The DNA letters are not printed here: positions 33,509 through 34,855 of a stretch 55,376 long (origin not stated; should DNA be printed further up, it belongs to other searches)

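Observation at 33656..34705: Unusually short flagellin (349 aa) with a minimal central variable region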

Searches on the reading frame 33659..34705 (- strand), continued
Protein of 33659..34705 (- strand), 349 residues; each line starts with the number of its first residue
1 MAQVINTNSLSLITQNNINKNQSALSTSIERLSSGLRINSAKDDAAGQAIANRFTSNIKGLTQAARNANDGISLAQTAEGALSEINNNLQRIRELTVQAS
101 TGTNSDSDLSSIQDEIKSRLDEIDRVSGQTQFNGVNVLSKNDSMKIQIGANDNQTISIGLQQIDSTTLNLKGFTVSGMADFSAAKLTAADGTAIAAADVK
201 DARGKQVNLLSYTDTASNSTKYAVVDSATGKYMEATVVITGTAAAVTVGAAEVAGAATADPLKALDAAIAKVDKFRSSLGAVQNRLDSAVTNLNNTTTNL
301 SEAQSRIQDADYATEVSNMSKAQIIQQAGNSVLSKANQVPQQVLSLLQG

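Call 36: find_homologous_proteins(query=window:33659-34705:-, max_evalue=1e-60)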
Query window:33659-34705:- (349 aa): 7811 proteins with E <= 1e-60 among 8000 candidates; the best 120 are listed.
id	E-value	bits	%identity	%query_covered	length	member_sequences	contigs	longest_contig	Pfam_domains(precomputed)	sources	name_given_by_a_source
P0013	1.6e-199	679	99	100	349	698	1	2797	PF00700.28,PF00669.26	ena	-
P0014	9.8e-199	677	99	100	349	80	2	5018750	PF00700.28,PF00669.26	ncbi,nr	ncbi:flagellin [Escherichia coli]|nr:flagellin [Escherichia coli] WHH72747.1 flagellin [Escherichia 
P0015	3.5e-198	675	99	100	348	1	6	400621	PF00700.28,PF00669.26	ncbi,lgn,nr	ncbi:flagellin FliC [Escherichia coli]|nr:flagellin FliC [Escherichia coli] EIN7421222.1 flagellin F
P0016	5.8e-198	674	99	100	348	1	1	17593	PF00700.28,PF00669.26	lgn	-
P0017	7.6e-198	674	99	100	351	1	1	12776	PF00700.28,PF00669.26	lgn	-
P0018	7.6e-198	674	99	100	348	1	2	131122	PF00700.28,PF00669.26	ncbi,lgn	ncbi:TPA: flagellin [Escherichia coli]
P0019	7.8e-198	674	99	100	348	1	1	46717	PF00700.28,PF00669.26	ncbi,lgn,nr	ncbi:TPA: flagellin FliC [Escherichia coli]|nr:flagellin FliC [Escherichia coli]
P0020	7.8e-198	674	99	100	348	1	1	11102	PF00700.28,PF00669.26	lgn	-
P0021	8.7e-198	674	99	100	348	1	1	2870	PF00700.28,PF00669.26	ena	-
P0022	9.6e-198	673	99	100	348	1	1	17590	PF00700.28,PF00669.26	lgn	-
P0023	9.6e-198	673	99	100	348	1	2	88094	PF00700.28,PF00669.26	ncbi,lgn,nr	ncbi:TPA: flagellin FliC [Escherichia coli]|nr:flagellin FliC [Escherichia coli] HAN3724537.1 flagel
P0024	1.1e-197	673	99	100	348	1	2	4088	PF00700.28,PF00669.26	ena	-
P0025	1.1e-197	673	99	100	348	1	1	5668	PF00700.28,PF00669.26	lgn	-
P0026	1.9e-197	672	99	100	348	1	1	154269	PF00700.28,PF00669.26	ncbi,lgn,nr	ncbi:flagellin FliC [Escherichia coli]|nr:flagellin FliC [Escherichia coli]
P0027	2.0e-197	672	99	100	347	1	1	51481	PF00700.28,PF00669.26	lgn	-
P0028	2.1e-197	672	99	100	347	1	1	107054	PF00700.28,PF00669.26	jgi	jgi:flagellin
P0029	4.1e-197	671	99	100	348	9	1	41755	PF00700.28,PF00669.26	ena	-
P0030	4.7e-197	671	99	100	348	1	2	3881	PF00700.28,PF00669.26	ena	-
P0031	7.1e-197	671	97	100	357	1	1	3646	PF00700.28,PF00669.26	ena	-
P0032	8.9e-197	670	99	100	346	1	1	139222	PF00700.28,PF00669.26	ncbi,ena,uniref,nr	ncbi:flagellin [Escherichia coli]|uniref:flagellin N-terminal helical domain-containing protein n=1 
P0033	2.4e-196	669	99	100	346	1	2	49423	PF00700.28,PF00669.26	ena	-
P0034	1.1e-195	667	98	100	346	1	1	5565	PF00700.28,PF00669.26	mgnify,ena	mgnify:CR=1 FL=1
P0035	2.7e-195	665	99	100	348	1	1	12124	PF00700.28,PF00669.26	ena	-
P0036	2.2e-194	662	98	100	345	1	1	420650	PF00700.28,PF00669.26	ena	-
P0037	5.6e-194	661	97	100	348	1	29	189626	PF00700.28,PF00669.26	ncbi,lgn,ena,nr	ncbi:TPA: flagellin FliC [Escherichia coli]|nr:flagellin FliC [Escherichia coli] EFJ2192152.1 flagel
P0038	2.4e-193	659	95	100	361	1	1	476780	PF00700.28,PF00669.26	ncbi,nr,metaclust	ncbi:flagellin [Escherichia coli CAG:4]|nr:flagellin [Escherichia coli CAG:4]|metaclust:status=activ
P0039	8.8e-193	657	97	100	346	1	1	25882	PF00700.28,PF00669.26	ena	-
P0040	1.0e-192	657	98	100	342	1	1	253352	PF00700.28,PF00669.26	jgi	-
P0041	4.4e-192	655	97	100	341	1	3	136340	PF00700.28,PF00669.26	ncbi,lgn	ncbi:flagellin [Escherichia coli]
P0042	6.5e-191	651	97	100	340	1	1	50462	PF00700.28,PF00669.26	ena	-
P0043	4.3e-190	648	97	100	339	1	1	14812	PF00700.28,PF00669.26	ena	-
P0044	2.7e-178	610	89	100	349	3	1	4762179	PF00700.28,PF00669.26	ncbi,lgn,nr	ncbi:flagellin/flagellar hook associated protein [Enterobacteriaceae bacterium strain FGI 57]|nr:fla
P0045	9.0e-176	601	93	99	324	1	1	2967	PF00700.28,PF00669.26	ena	-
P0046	3.3e-163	560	84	100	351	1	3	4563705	PF00700.28,PF00669.26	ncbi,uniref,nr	ncbi:flagellin FliC [Escherichia coli]|uniref:flagellin N-terminal helical domain-containing protein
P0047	4.7e-159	547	82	100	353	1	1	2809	PF00700.28,PF00669.26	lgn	-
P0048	2.0e-153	528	79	100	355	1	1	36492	PF00700.28,PF00669.26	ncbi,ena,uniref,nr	ncbi:FliC/FljB family flagellin [Pantoea sp. RIT413]|uniref:FliC/FljB family flagellin n=1 Tax=Panto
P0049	6.2e-153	526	78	100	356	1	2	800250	PF00700.28,PF00669.26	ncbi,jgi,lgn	-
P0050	2.9e-152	524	80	100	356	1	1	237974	PF00700.28,PF00669.26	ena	-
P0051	4.8e-151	520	80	100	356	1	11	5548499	PF00700.28,PF00669.26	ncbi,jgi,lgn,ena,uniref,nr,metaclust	ncbi:FliC/FljB family flagellin [Pluralibacter gergoviae]|uniref:Flagellin n=1 Tax=Pluralibacter ger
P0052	8.6e-151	519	79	100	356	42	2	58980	PF00700.28,PF00669.26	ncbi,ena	-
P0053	9.0e-150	516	79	100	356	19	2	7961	PF00700.28,PF00669.26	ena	-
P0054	4.8e-149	514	77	100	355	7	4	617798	PF00700.28,PF00669.26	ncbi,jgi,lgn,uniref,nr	ncbi:FliC/FljB family flagellin [Pantoea eucrina]|uniref:FliC/FljB family flagellin n=1 Tax=Pantoea 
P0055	8.2e-149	513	77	100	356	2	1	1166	PF00700.28,PF00669.26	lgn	-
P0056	1.2e-148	512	79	100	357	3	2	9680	PF00700.28,PF00669.26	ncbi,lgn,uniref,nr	ncbi:FliC/FljB family flagellin [uncultured Pluralibacter sp.]|uniref:FliC/FljB family flagellin n=1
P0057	8.5e-148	510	78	100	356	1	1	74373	PF00700.28,PF00669.26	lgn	-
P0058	5.3e-147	507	99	75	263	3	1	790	PF00700.28,PF00669.26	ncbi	ncbi:flagellin, partial [Escherichia coli]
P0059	1.4e-143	496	100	73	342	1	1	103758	PF00669.26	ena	-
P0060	3.8e-143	494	99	73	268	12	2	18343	PF00669.26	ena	-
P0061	8.4e-143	493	76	100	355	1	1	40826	PF00700.28,PF00669.26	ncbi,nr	ncbi:TPA: FliC/FljB family flagellin [Enterobacter asburiae]|nr:FliC/FljB family flagellin [Enteroba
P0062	8.3e-141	487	76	100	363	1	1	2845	PF00700.28,PF00669.26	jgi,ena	-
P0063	1.7e-140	486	74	100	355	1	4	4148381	PF00700.28,PF00669.26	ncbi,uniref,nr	ncbi:flagellin [[Pantoea] beijingensis]|uniref:Flagellin n=1 Tax=[Pantoea] beijingensis TaxID=132486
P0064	3.6e-140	485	74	100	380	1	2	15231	PF00700.28,PF00669.26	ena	-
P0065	3.1e-139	481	74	100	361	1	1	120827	PF00700.28,PF00669.26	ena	-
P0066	1.2e-138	480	75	100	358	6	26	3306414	PF00700.28,PF00669.26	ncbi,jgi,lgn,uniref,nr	ncbi:FliC/FljB family flagellin [Enterobacter hormaechei]|uniref:FliC/FljB family flagellin n=2 Tax=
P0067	1.3e-138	479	79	65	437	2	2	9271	PF00700.28,PF00669.26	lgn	-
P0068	1.3e-138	479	74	100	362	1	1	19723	PF00700.28,PF00669.26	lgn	-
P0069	1.7e-138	479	74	100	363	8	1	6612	PF00700.28,PF00669.26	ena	-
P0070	1.7e-138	479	75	100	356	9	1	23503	PF00700.28,PF00669.26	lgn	-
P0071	2.3e-138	479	75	100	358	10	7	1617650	PF00700.28,PF00669.26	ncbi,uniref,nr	ncbi:FliC/FljB family flagellin [Enterobacter hormaechei]|uniref:FliC/FljB family flagellin n=1 Tax=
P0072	2.5e-138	479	55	100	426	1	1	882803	PF00700.28,PF00669.26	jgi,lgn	-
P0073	2.7e-138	478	73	100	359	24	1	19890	PF00700.28,PF00669.26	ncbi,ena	-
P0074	3.4e-138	478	74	100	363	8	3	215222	PF00700.28,PF00669.26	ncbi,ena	ncbi:FliC/FljB family flagellin [Enterobacter hormaechei]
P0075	4.6e-138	478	93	51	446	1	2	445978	PF00700.28,PF00669.26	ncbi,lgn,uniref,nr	ncbi:FliC/FljB family flagellin [Escherichia sp. E2593]|uniref:FliC/FljB family flagellin n=1 Tax=un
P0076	8.7e-138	477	57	100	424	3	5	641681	PF00700.28,PF00669.26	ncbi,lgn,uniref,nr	ncbi:FliC/FljB family flagellin [Escherichia whittamii]|uniref:FliC/FljB family flagellin n=1 Tax=Es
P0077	1.6e-137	476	56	100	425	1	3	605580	PF00700.28,PF00669.26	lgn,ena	-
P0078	2.2e-137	475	64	100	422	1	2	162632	PF00700.28,PF00669.26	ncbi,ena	-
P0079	3.3e-137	475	74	100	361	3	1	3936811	PF00700.28,PF00669.26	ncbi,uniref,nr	ncbi:FliC/FljB family flagellin [Pantoea sp. Z09]|uniref:FliC/FljB family flagellin n=1 Tax=Pantoea 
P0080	6.0e-137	474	72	100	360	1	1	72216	PF00700.28,PF00669.26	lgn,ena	-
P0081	6.3e-137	474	57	100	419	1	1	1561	PF00700.28,PF00669.26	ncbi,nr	ncbi:MAG: FliC/FljB family flagellin [Pluralibacter gergoviae]|nr:FliC/FljB family flagellin [Plural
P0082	6.4e-137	474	74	100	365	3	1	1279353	PF00700.28,PF00669.26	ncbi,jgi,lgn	-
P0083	7.2e-137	474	57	100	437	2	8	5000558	PF00700.28,PF00669.26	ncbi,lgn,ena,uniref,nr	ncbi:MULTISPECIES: FliC/FljB family flagellin [Escherichia]|uniref:Flagellin n=1 Tax=Escherichia whi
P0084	1.0e-136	473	56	100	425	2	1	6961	PF00700.28,PF00669.26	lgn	-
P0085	1.3e-136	473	65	100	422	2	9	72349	PF00700.28,PF00669.26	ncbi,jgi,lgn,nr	ncbi:FliC/FljB family flagellin [Escherichia coli]|jgi:flagellin|nr:FliC/FljB family flagellin [Esch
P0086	1.9e-136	472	58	100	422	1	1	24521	PF00700.28,PF00669.26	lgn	-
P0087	2.1e-136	472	73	68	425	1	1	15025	PF00700.28,PF00669.26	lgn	-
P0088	2.2e-136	472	57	100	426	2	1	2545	PF00700.28,PF00669.26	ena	-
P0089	2.3e-136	472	75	100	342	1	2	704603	PF00700.28,PF00669.26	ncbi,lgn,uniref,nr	ncbi:flagellin [Pluralibacter gergoviae]|uniref:flagellin N-terminal helical domain-containing prote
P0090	2.3e-136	472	93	51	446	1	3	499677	PF00700.28,PF00669.26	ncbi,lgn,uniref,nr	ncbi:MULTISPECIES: FliC/FljB family flagellin [unclassified Escherichia]|uniref:FliC/FljB family fla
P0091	2.9e-136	472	62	100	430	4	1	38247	PF00700.28,PF00669.26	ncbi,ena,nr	ncbi:MAG: FliC/FljB family flagellin [Enterobacteriaceae bacterium]|nr:FliC/FljB family flagellin [E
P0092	3.0e-136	472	93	51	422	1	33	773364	PF00700.28,PF00669.26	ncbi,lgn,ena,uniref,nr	ncbi:FliC/FljB family flagellin [Escherichia sp. TW14182]|uniref:FliC/FljB family flagellin n=1 Tax=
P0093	3.1e-136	472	74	100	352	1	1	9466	PF00700.28,PF00669.26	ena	-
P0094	3.7e-136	471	71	75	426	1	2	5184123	PF12445.14,PF00700.28,PF00669.26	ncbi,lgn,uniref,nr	ncbi:TPA: FliC/FljB family flagellin [Escherichia coli]|uniref:FliC/FljB family flagellin n=1 Tax=Es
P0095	3.7e-136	471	58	100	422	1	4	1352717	PF00700.28,PF00669.26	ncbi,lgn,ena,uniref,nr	ncbi:FliC/FljB family flagellin [Escherichia coli]|uniref:FliC/FljB family flagellin n=1 Tax=Escheri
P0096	4.7e-136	471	56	100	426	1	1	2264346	PF00700.28,PF00669.26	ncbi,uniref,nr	ncbi:flagellin [Klebsiella sp. RIT-PI-d]|uniref:FliC/FljB family flagellin n=1 Tax=Klebsiella sp. RI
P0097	4.7e-136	471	58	100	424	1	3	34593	PF00700.28,PF00669.26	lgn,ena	-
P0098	5.2e-136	471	99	70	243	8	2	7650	PF00669.26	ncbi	ncbi:flagellin N-terminal helical domain-containing protein, partial [Escherichia coli]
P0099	5.6e-136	471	64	100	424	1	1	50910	PF00700.28,PF00669.26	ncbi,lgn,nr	ncbi:TPA: FliC/FljB family flagellin [Escherichia coli]|nr:FliC/FljB family flagellin [Escherichia c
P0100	5.8e-136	471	82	58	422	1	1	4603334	PF00700.28,PF00669.26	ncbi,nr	ncbi:Flagellar biosynthesis protein FliC [Lelliottia jeotgali]|nr:Flagellar biosynthesis protein Fli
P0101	6.1e-136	471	57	100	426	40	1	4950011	PF00700.28,PF00669.26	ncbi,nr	ncbi:FliC/FljB family flagellin [Escherichia coli]|nr:FliC/FljB family flagellin [Escherichia coli]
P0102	6.9e-136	471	65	100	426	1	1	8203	PF00700.28,PF00669.26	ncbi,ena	-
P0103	7.5e-136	470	73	100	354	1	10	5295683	PF00700.28,PF00669.26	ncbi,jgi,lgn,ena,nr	ncbi:FliC/FljB family flagellin [Pluralibacter gergoviae]|nr:FliC/FljB family flagellin [Pluralibact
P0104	8.3e-136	470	74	100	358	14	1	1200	PF00700.28,PF00669.26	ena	-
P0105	1.2e-135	470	56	100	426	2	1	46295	PF00700.28,PF00669.26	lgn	-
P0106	1.3e-135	470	65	100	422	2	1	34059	PF00700.28,PF00669.26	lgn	-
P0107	1.3e-135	470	64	100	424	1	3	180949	PF00700.28,PF00669.26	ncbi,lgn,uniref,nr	ncbi:FliC/FljB family flagellin [Escherichia ruysiae]|uniref:FliC/FljB family flagellin n=1 Tax=Esch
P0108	1.4e-135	470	65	100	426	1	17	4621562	PF00700.28,PF00669.26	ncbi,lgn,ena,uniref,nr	ncbi:TPA: FliC/FljB family flagellin [Enterobacter mori]|uniref:FliC/FljB family flagellin n=1 Tax=E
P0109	1.6e-135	469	57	100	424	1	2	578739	PF00700.28,PF00669.26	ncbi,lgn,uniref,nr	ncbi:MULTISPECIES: FliC/FljB family flagellin [unclassified Escherichia]|uniref:FliC/FljB family fla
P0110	2.1e-135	469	65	100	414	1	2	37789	PF00700.28,PF00669.26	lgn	-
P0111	2.1e-135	469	91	50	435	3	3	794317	PF00700.28,PF00669.26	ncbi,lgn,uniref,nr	ncbi:FliC/FljB family flagellin [Scandinavium lactucae]|uniref:Flagellin n=1 Tax=Scandinavium lactuc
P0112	2.5e-135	469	93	51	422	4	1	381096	PF00700.28,PF00669.26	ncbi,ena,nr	nr:FliC/FljB family flagellin [uncultured Escherichia sp.]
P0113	2.9e-135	468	91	50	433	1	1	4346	PF00700.28,PF00669.26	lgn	-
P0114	2.9e-135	468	86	53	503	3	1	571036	PF22370.2,PF00700.28,PF00669.26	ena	-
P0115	3.3e-135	468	72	75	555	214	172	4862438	PF12445.14,PF00700.28,PF00669.26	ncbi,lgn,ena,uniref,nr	ncbi:FliC/FljB family flagellin [Escherichia coli]|uniref:FliC/FljB family flagellin n=1 Tax=Escheri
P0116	3.9e-135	468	65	100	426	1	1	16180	PF00700.28,PF00669.26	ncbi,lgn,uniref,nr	ncbi:FliC/FljB family flagellin [Lelliottia sp. WAP21]|uniref:FliC/FljB family flagellin n=1 Tax=Lel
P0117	4.8e-135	468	57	100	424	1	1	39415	PF00700.28,PF00669.26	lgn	-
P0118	5.5e-135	468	58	100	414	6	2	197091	PF00700.28,PF00669.26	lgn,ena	-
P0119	5.6e-135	468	93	51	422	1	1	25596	PF00700.28,PF00669.26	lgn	-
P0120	5.6e-135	468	83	58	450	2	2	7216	PF00700.28,PF00669.26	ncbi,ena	-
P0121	5.7e-135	467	92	50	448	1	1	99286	PF00700.28,PF00669.26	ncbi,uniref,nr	ncbi:FliC family flagellar biosynthesis protein [Buttiauxella brennerae ATCC 51605]|uniref:Flagellin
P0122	5.7e-135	467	73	68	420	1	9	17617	PF00700.28,PF00669.26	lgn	-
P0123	6.4e-135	467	84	57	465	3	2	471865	PF00700.28,PF00669.26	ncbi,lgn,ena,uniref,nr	ncbi:flagellin [Kluyvera ascorbata]|uniref:flagellin N-terminal helical domain-containing protein n=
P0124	7.1e-135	467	67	100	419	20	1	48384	PF00700.28,PF00669.26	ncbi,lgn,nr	ncbi:TPA: FliC/FljB family flagellin [Enterobacter hormaechei]|nr:FliC/FljB family flagellin [Entero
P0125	7.2e-135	467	89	51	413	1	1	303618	PF00700.28,PF00669.26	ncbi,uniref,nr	ncbi:FliC/FljB family flagellin [Enterobacteriaceae bacterium H20N1]|uniref:Flagellin n=1 Tax=Dryoco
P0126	7.5e-135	467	66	100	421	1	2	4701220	PF00700.28,PF00669.26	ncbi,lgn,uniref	ncbi:FliC/FljB family flagellin [Enterobacter hormaechei]|uniref:FliC/FljB family flagellin n=1 Tax=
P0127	7.9e-135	467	64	100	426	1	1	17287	PF00700.28,PF00669.26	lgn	-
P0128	9.4e-135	467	70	72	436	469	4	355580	PF00700.28,PF00669.26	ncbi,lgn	ncbi:FliC/FljB family flagellin [Escherichia coli]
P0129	9.4e-135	467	71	100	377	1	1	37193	PF00700.28,PF00669.26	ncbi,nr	nr:FliC/FljB family flagellin [Enterobacter hormaechei]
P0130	1.1e-134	467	63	100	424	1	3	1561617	PF00700.28,PF00669.26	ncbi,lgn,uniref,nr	ncbi:FliC/FljB family flagellin [Escherichia coli]|uniref:FliC/FljB family flagellin n=1 Tax=Escheri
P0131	1.1e-134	467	70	100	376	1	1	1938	PF00700.28,PF00669.26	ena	-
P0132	1.1e-134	467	91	50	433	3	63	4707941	PF00700.28,PF00669.26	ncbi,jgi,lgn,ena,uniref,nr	ncbi:FliC/FljB family flagellin [Enterobacter hormaechei]|jgi:flagellin|uniref:FliC/FljB family flag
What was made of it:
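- Ancient short form: full-length homologues of 340-365 aa, 74-89% identical, occur in Enterobacteriaceae FGI 57, Pantoea, Pluralibacter gergoviae and Enterobacter hormaechei/asburiae (call 36).
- Tried and rejected: The full-length search (call 36) was the informative one.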

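Call 40: list_cluster_members(proteins=[window:33659-34705:-])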
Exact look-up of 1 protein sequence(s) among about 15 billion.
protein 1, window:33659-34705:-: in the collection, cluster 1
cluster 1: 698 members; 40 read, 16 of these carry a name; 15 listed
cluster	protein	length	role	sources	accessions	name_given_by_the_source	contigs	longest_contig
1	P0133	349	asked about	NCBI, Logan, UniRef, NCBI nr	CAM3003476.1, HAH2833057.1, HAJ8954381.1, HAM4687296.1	Flagellin [Escherichia coli] | flagellin N-terminal helical domain-containing protein n=1 Tax=Escherichia coli TaxID=562 ...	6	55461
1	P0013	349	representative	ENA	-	-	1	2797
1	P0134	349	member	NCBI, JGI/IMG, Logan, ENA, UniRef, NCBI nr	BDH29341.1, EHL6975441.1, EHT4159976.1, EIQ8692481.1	flagellin FliC [Escherichia coli] | flagellin | Flagellin n=3 Tax=Enterobacteriaceae TaxID=543 RepID=A0A4C7B5B6_ECOLX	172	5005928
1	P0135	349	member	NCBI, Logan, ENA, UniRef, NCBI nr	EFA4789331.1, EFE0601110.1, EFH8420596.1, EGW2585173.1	flagellin [Escherichia coli] | flagellin N-terminal helical domain-containing protein n=1 Tax=Escherichia coli TaxID=562 ...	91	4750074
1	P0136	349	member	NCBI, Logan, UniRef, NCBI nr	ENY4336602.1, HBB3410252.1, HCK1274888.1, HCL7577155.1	TPA: flagellin FliC [Escherichia coli] | flagellin N-terminal helical domain-containing protein n=1 Tax=Escherichia coli TaxID=562 ... | flagellin [Escherichia coli]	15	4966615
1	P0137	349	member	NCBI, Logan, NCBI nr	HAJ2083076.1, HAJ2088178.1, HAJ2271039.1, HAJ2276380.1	TPA: flagellin FliC [Escherichia coli] | flagellin FliC [Escherichia coli]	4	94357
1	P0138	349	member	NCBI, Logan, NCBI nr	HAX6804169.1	TPA: flagellin FliC [Escherichia coli] | flagellin FliC [Escherichia coli]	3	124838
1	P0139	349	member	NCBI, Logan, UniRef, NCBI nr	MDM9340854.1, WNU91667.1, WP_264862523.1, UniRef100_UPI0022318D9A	flagellin [Escherichia coli] | flagellin N-terminal helical domain-containing protein n=1 Tax=Escherichia coli TaxID=562 ...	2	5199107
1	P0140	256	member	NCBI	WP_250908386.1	flagellin FliC, partial [Escherichia coli]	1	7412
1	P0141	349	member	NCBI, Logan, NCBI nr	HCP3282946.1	TPA: flagellin FliC [Escherichia coli] | flagellin FliC [Escherichia coli]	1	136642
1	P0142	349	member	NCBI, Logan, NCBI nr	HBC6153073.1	TPA: flagellin FliC [Escherichia coli] | flagellin FliC [Escherichia coli]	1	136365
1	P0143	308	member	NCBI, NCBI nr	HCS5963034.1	TPA: flagellin FliC, partial [Escherichia coli] | flagellin FliC [Escherichia coli]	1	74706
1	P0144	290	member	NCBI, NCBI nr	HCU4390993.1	TPA: flagellin FliC, partial [Escherichia coli] | flagellin FliC [Escherichia coli]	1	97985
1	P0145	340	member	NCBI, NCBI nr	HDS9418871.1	TPA: flagellin FliC, partial [Escherichia coli] | flagellin FliC [Escherichia coli]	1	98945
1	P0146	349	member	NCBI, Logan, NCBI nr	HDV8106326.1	TPA: flagellin FliC [Escherichia coli] | flagellin FliC [Escherichia coli]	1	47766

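Call 41: find_encoding_contigs(protein=P0133, flank=3000, max_places=8)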
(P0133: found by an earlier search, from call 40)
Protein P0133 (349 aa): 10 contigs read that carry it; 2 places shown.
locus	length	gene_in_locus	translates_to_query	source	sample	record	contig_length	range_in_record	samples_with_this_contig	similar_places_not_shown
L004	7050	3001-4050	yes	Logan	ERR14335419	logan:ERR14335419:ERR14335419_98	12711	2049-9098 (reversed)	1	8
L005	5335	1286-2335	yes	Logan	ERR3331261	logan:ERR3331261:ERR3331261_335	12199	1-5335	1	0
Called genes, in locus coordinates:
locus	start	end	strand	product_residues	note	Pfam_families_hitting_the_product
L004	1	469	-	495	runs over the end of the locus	PF00128:Alpha-amylase, PF02324:Glyco_hydro_70 (faint)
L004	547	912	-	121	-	PF05400:FliT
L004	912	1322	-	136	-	PF02561:FliS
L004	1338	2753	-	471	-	PF02465:FliD_N, PF07196:Flagellin_IN, PF07195:FliD_C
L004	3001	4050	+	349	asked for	PF00669:Flagellin_N, PF00700:Flagellin_C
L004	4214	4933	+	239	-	PF04542:Sigma70_r2, PF04539:Sigma70_r3, PF08281:Sigma70_r4_2, PF04545:Sigma70_r4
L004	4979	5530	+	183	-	PF02899:Phage_int_SAM_1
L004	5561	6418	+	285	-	PF00497:SBP_bac_3, PF10613:Lig_chan-Glu_bd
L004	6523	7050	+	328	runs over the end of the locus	PF00291:PALP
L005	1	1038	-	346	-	?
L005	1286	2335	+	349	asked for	PF00669:Flagellin_N, PF00700:Flagellin_C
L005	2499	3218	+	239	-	PF04542:Sigma70_r2, PF04539:Sigma70_r3, PF08281:Sigma70_r4_2, PF04545:Sigma70_r4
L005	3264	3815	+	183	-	PF02899:Phage_int_SAM_1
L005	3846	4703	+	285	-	PF00497:SBP_bac_3, PF10613:Lig_chan-Glu_bd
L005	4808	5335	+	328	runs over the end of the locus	PF00291:PALP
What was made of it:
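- On FliC/FljB family flagellin: PF00669 and PF00700 are on record for the identical protein (calls 36, 41).
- Both Pfam flagellin domains are on record for the exact protein (calls 36, 41).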
